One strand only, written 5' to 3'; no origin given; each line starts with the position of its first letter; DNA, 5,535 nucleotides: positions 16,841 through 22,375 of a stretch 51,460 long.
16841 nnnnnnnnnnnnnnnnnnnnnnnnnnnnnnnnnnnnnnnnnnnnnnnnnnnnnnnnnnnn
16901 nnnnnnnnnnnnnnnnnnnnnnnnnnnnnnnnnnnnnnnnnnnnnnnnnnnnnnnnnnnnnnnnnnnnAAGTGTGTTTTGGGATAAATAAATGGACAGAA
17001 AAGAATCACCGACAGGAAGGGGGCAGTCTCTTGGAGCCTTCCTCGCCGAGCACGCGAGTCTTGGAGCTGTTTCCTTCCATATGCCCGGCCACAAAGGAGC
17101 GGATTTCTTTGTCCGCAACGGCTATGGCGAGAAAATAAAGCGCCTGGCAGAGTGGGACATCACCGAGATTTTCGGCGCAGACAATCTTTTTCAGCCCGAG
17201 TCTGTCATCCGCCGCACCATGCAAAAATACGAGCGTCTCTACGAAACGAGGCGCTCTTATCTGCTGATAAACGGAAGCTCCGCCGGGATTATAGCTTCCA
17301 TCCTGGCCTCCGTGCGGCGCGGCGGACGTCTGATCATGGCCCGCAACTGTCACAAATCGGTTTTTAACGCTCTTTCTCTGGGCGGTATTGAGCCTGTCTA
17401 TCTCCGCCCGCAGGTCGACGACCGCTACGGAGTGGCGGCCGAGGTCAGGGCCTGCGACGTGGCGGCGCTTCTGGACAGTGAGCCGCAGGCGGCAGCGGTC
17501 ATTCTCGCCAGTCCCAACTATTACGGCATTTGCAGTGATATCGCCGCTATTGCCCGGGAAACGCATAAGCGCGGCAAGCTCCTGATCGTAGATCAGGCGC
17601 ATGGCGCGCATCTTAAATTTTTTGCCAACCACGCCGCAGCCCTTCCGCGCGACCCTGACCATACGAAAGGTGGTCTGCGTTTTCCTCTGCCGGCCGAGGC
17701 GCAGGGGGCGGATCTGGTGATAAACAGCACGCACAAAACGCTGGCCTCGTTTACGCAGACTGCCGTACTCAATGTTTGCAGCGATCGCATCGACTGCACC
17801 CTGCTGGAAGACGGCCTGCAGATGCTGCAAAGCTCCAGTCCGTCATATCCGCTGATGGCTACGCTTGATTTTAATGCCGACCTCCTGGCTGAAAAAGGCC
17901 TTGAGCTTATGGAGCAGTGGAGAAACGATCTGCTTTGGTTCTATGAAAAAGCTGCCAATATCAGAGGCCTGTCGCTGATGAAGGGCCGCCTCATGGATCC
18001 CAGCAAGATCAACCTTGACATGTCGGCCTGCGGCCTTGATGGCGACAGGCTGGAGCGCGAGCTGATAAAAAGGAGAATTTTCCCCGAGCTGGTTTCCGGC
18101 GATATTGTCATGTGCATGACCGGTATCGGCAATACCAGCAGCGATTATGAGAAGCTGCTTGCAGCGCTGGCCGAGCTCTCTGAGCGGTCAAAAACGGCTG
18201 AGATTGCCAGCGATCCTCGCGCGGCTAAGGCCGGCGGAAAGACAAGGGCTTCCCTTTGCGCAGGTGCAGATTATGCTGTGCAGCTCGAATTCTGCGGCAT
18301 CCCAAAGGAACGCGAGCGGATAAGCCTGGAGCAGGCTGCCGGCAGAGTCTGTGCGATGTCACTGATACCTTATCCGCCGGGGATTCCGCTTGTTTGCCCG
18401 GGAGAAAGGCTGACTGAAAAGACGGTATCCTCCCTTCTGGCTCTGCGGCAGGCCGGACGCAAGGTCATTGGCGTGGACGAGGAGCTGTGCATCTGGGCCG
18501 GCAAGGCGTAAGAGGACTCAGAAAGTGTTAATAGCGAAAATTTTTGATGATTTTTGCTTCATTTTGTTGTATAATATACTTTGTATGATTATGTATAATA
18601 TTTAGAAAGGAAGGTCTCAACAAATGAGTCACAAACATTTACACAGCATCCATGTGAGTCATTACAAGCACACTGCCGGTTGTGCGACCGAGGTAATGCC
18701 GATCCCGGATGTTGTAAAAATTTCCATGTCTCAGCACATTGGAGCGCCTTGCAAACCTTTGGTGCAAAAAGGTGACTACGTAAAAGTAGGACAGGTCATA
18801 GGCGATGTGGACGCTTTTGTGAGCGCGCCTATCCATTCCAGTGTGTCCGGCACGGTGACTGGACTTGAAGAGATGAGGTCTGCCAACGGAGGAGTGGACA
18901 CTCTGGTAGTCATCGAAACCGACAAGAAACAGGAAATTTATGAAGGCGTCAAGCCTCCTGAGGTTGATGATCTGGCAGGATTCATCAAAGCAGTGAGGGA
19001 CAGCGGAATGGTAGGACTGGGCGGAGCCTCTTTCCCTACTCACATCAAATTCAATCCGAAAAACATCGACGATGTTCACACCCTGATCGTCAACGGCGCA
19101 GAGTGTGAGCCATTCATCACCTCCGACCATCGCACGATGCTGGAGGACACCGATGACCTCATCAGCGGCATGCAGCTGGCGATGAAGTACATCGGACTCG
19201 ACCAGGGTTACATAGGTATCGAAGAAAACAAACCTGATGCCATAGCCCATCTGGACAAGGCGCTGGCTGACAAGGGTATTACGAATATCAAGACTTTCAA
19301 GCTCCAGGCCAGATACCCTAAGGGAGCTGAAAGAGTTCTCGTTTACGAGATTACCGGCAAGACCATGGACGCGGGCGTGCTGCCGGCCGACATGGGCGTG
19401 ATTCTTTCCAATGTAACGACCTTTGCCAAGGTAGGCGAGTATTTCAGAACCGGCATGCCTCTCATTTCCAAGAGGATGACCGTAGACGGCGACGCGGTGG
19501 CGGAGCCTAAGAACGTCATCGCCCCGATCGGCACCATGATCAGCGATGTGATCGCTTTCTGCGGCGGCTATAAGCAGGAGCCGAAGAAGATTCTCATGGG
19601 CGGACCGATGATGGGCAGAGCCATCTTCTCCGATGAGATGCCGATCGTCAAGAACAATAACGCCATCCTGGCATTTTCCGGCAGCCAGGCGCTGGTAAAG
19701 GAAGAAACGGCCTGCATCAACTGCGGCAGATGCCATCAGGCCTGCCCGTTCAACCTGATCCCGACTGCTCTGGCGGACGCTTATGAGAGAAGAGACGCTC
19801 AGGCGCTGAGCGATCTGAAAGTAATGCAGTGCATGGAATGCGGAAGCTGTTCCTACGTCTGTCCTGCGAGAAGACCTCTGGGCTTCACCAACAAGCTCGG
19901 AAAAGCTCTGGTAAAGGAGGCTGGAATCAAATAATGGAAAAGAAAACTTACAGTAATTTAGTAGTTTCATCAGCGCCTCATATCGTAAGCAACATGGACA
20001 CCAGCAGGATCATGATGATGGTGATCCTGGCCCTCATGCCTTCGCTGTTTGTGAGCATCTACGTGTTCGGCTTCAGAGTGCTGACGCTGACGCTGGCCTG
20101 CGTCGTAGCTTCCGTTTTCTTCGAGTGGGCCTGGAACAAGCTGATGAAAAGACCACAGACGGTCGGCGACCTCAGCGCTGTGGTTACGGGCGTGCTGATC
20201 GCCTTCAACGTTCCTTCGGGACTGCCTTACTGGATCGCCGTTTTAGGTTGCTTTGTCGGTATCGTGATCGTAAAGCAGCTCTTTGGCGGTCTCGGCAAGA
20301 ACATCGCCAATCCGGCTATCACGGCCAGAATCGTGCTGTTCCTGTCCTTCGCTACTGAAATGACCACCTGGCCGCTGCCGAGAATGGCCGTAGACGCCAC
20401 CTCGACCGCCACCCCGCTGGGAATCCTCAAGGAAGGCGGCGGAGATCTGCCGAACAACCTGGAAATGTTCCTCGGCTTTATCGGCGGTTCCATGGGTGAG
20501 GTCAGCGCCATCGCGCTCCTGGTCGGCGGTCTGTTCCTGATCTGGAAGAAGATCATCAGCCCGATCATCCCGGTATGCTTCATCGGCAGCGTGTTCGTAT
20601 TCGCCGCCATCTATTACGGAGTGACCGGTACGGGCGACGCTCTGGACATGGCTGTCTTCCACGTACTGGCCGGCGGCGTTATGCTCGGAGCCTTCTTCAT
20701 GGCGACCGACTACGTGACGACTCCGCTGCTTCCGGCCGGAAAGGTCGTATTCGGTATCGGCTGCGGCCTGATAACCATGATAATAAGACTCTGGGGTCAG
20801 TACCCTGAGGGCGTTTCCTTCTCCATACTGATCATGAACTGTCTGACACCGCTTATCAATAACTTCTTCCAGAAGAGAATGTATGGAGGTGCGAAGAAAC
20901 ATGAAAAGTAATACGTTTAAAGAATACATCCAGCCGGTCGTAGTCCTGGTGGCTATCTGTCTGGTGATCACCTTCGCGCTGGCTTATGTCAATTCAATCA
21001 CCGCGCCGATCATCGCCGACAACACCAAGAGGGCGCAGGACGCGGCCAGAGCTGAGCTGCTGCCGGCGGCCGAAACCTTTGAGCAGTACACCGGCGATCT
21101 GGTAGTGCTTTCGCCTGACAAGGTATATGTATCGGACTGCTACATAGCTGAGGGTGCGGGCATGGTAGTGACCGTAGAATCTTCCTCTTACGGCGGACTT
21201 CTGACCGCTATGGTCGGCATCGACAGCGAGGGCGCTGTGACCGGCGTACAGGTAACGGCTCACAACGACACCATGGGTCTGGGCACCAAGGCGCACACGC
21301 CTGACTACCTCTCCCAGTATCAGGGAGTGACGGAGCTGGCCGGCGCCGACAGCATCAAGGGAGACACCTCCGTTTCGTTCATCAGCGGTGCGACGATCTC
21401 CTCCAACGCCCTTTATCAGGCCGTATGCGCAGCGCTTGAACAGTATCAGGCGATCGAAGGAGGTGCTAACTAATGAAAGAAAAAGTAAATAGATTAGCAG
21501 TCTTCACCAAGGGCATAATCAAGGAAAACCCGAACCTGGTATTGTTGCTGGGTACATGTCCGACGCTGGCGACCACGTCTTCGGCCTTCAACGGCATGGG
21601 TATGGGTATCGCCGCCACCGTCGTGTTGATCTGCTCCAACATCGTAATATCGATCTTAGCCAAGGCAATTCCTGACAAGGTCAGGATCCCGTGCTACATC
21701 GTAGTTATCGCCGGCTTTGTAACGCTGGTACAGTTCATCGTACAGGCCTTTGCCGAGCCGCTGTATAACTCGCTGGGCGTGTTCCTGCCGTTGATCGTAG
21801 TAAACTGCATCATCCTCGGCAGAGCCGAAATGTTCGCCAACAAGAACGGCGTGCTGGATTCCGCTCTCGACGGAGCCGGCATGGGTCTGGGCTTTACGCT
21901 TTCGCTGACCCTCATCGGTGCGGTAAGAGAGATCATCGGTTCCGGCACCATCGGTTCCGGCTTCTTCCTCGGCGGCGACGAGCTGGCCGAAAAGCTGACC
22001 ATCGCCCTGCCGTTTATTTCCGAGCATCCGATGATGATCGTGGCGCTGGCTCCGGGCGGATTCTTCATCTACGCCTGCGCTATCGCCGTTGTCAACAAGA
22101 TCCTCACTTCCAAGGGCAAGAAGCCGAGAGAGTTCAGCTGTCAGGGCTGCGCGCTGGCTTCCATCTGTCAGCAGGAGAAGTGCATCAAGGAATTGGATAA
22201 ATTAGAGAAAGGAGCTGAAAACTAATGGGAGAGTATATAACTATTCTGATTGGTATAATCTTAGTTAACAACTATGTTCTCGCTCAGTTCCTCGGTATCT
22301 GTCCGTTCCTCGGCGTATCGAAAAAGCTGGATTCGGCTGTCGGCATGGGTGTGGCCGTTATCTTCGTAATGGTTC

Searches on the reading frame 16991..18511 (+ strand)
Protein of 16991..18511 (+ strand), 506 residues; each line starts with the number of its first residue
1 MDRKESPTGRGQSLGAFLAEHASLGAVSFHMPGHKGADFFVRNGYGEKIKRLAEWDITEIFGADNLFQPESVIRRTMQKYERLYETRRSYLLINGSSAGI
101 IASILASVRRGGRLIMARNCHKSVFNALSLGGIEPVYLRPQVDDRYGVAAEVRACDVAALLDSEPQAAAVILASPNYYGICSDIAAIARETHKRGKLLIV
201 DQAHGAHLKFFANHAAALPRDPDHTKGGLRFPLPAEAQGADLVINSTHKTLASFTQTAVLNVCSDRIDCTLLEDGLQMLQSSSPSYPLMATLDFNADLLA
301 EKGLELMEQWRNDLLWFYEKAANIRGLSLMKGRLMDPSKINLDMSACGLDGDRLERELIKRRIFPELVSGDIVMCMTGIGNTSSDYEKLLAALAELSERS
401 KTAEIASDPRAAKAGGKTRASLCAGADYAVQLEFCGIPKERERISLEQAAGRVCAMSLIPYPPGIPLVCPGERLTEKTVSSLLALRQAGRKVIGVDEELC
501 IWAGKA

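Call 45: search_protein_families(library=pfam, proteins=[window:16991-18511:+], max_evalue=0.00001)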
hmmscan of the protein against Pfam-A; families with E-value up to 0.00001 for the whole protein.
window:16991-18511:+ (506 aa): 2 families
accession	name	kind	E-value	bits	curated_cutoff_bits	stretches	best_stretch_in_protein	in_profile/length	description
PF01276.26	OKR_DC_1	-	5.3e-49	167.5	27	1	17-309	6-302/417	Orn/Lys/Arg decarboxylase, major domain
PF03711.20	OKR_DC_1_C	-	3.1e-12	47.4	24.2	1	439-498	61-123/132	Orn/Lys/Arg decarboxylase, C-terminal domain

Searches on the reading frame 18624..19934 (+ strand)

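Call 45: search_protein_families(library=pfam, proteins=[window:18624-19934:+], max_evalue=0.00001)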
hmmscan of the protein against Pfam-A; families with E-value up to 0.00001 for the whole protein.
window:18624-19934:+ (436 aa): 12 families
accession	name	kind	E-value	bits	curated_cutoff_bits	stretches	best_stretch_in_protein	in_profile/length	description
PF01512.22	Complex1_51K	-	2.7e-49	167.3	31.2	1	124-270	1-148/150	Nuo51 FMN-binding domain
PF13375.12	RnfC_N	-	6e-27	94.1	25.6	1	9-102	7-101/101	RnfC Barrel sandwich hybrid domain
PF10531.15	SLBB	-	4.9e-10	39.5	27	1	286-332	3-54/55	SLBB domain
PF13237.11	Fer4_10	-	7e-10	39.1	25.5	1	358-414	3-53/53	4Fe-4S dicluster domain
PF12838.12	Fer4_7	-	2.8e-08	34.5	27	1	364-415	2-50/52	4Fe-4S dicluster domain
PF13187.11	Fer4_9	-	1e-07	32.3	27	1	363-415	1-49/52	4Fe-4S dicluster domain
PF00037.32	Fer4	-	1.7e-07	31.2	21.1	0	359-379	3-23/24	4Fe-4S binding domain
PF12797.12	Fer4_2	-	2.5e-07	30.6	24.5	0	359-376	5-22/22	4Fe-4S binding domain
PF14697.11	Fer4_21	-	3.2e-07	30.8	35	1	360-415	4-53/59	4Fe-4S dicluster domain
PF13183.11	Fer4_8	-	4.2e-07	30.9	27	1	363-415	4-66/68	4Fe-4S dicluster domain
PF25160.1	LdpA_Fe-S-bd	-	7.6e-07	29.3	27.6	0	361-381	25-45/49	LdpA Fe-S cluster-binding domain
PF13534.11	Fer4_17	-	2.6e-06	28.3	22.2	1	363-415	1-58/61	4Fe-4S dicluster domain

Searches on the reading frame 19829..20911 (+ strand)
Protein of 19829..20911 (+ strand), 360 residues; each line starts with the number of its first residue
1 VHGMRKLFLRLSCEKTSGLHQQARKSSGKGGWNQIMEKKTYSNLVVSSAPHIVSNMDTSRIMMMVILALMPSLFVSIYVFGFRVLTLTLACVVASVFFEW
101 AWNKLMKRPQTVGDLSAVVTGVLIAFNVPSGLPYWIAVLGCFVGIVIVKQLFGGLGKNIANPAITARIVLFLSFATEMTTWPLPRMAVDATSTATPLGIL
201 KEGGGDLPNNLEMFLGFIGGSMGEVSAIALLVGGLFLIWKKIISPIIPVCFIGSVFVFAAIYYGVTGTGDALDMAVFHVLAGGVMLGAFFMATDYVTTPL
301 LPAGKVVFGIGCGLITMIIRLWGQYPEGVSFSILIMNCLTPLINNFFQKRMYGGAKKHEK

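Call 45: search_protein_families(library=pfam, proteins=[window:19829-20911:+], max_evalue=0.00001)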
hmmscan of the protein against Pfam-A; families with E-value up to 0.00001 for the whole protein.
window:19829-20911:+ (360 aa): 1 family
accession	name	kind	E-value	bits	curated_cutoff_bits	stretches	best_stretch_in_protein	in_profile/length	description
PF03116.20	NQR2_RnfD_RnfE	-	6.7e-114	380.7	27.7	1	45-353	1-296/296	NQR2, RnfD, RnfE family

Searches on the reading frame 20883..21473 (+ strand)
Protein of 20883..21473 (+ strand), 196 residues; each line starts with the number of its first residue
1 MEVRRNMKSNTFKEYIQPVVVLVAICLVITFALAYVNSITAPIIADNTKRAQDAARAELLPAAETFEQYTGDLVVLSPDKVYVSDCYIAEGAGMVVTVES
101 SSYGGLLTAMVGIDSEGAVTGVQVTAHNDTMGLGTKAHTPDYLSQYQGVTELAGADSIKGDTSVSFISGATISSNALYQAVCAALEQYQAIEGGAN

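Call 45: search_protein_families(library=pfam, proteins=[window:20883-21473:+], max_evalue=0.00001)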
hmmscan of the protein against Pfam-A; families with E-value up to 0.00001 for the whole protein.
window:20883-21473:+ (196 aa): 1 family
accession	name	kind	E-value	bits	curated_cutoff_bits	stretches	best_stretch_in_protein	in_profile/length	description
PF04205.19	FMN_bind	-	2.4e-15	57.4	22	1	103-186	2-77/77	FMN-binding domain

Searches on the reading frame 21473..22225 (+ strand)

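Call 45: search_protein_families(library=pfam, proteins=[window:21473-22225:+], max_evalue=0.00001)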
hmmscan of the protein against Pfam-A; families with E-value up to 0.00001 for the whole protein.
window:21473-22225:+ (250 aa): 1 family
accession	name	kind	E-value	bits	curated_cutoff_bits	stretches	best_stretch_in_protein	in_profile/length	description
PF02508.19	Rnf-Nqr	-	3e-62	210.2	23.8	1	9-202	3-172/174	Rnf-Nqr subunit, membrane protein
